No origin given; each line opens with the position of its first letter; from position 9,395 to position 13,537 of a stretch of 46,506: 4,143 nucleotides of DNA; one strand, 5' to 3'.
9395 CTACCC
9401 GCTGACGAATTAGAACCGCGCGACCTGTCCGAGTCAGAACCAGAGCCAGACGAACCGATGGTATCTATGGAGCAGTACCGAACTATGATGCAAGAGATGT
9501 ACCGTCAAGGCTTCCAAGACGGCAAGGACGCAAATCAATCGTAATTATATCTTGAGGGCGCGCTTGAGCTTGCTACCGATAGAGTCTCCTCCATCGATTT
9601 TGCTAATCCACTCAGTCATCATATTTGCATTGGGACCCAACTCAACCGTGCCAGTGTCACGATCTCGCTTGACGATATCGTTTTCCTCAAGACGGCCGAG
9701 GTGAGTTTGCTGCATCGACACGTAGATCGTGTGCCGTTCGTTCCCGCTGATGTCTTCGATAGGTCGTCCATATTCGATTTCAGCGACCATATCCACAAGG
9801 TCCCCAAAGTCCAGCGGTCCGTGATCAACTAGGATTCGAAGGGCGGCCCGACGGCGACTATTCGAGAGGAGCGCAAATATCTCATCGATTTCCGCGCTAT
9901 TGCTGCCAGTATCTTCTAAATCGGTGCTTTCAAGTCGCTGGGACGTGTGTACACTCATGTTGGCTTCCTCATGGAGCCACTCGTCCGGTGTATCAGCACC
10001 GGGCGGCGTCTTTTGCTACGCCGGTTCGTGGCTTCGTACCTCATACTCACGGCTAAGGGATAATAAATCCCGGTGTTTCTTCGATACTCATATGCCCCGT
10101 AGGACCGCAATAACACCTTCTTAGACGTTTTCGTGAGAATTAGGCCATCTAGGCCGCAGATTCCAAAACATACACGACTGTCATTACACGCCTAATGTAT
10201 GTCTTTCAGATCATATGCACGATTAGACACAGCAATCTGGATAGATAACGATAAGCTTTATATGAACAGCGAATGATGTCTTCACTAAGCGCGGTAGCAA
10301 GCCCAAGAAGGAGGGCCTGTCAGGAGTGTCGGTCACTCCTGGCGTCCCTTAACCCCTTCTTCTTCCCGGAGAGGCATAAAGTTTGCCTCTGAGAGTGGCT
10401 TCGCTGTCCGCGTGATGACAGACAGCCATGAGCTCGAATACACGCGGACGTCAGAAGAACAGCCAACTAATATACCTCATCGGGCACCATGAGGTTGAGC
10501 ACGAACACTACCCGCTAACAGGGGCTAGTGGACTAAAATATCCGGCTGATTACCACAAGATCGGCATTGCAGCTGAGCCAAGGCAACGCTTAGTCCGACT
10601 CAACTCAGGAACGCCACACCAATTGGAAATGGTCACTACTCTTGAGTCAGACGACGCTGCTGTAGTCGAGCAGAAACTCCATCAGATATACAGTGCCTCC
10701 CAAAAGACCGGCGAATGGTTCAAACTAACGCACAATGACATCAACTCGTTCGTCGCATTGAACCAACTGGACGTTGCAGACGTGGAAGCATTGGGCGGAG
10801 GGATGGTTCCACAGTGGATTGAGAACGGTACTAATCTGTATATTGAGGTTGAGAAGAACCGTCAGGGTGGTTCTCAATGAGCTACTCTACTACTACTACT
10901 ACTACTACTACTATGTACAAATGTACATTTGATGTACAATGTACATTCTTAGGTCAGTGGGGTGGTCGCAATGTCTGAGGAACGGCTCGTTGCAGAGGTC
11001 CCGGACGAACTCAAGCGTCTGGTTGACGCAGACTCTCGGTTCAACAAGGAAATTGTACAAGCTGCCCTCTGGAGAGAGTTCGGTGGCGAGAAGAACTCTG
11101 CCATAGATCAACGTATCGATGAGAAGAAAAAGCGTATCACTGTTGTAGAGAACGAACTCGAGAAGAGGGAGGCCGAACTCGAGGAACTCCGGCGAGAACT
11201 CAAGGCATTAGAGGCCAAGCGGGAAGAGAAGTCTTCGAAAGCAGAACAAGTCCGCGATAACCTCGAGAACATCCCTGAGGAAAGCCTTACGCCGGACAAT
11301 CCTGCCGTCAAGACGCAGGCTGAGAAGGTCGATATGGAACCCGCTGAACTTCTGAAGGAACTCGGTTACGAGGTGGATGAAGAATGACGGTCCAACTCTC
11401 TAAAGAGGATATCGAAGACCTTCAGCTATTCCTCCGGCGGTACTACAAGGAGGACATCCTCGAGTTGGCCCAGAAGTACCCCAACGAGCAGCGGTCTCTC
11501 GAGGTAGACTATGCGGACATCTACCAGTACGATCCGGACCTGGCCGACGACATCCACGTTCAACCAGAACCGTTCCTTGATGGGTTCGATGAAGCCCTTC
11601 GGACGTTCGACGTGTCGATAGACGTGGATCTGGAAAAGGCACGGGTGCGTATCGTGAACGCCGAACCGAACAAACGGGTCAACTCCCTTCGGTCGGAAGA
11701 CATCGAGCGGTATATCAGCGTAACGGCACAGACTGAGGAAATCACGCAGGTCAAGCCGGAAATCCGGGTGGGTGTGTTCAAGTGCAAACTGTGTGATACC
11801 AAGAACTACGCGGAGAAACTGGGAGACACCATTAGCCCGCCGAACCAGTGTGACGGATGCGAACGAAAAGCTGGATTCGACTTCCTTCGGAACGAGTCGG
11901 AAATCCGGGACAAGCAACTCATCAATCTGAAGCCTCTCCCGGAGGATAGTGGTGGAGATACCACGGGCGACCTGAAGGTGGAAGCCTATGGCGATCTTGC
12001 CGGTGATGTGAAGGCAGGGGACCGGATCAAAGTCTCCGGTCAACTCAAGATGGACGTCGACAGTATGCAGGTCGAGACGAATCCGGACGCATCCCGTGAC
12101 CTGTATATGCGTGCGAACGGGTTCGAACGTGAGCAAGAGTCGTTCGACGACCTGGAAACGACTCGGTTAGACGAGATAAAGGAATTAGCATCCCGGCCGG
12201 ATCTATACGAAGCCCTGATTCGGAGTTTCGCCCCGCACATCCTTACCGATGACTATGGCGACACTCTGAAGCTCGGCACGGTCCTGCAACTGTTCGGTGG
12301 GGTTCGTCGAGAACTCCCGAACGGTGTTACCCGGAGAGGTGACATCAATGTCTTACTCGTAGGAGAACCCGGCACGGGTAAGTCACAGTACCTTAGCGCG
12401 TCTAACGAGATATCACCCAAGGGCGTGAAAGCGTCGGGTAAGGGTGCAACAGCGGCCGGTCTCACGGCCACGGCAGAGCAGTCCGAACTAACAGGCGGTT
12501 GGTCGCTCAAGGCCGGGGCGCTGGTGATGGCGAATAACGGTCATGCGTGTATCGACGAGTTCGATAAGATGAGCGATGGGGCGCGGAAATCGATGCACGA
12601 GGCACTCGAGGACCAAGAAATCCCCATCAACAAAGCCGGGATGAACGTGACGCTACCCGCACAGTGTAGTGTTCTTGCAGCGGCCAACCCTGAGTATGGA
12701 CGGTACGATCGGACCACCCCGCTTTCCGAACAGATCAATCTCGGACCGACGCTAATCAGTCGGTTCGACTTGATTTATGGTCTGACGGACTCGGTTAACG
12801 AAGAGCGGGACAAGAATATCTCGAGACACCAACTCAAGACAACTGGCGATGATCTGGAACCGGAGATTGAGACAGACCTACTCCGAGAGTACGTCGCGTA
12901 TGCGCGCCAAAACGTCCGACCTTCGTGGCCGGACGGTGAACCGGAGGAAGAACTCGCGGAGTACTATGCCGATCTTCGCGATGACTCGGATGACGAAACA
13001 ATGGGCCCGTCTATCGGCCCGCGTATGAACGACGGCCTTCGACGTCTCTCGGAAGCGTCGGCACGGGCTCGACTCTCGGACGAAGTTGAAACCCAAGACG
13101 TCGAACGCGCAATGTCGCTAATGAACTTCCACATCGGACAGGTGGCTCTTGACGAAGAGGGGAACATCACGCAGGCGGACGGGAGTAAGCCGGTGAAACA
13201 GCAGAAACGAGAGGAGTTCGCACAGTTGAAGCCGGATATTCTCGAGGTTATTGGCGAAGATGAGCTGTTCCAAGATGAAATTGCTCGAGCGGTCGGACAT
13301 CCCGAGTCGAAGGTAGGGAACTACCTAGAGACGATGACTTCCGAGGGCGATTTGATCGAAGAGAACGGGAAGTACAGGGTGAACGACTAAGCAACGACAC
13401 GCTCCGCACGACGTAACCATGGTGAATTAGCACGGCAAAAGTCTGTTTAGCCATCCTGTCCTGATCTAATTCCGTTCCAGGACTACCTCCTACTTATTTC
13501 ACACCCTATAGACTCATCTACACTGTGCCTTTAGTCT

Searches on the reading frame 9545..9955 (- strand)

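Call 73: search_protein_families(library=pfam, proteins=[window:9545-9955:-], max_evalue=0.001)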
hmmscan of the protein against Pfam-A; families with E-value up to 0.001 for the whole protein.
window:9545-9955:- (136 aa): 1 family
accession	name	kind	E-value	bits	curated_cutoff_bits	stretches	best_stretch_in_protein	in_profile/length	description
PF24035.1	DUF7344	-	2.1e-20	73.3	27.8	1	27-105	1-76/76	Domain of unknown function (DUF7344)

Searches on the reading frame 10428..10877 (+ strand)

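Call 73: search_protein_families(library=pfam, proteins=[window:10428-10877:+], max_evalue=0.001)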
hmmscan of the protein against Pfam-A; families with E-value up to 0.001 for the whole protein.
window:10428-10877:+ (150 aa): 2 families
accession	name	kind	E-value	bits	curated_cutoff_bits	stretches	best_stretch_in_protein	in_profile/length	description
PF13455.12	MUG113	-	4.4e-13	50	22.3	1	43-109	1-70/73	Meiotically up-regulated gene 113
PF10544.15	T5orf172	-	3.3e-07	31.2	20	1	39-109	12-97/101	T5orf172 domain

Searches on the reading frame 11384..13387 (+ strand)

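Call 12: search_protein_families(library=phrogs, proteins=[window:11384-13387:+], max_evalue=0.001)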
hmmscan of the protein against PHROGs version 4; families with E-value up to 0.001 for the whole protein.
window:11384-13387:+ (668 aa): 4 families
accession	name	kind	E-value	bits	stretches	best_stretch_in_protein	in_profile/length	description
phrog_10371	-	DNA, RNA and nucleotide metabolism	5.6e-267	888.4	1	1-667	1-681/683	DNA helicase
phrog_18685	-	unknown function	2.9e-06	26.5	1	297-436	616-755/1028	-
phrog_16448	-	other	4.3e-06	26.3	1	321-476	450-600/680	ATPase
phrog_249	-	moron, auxiliary metabolic gene and host takeover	0.00019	21.9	1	318-449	125-263/380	porphyrin biosynthesis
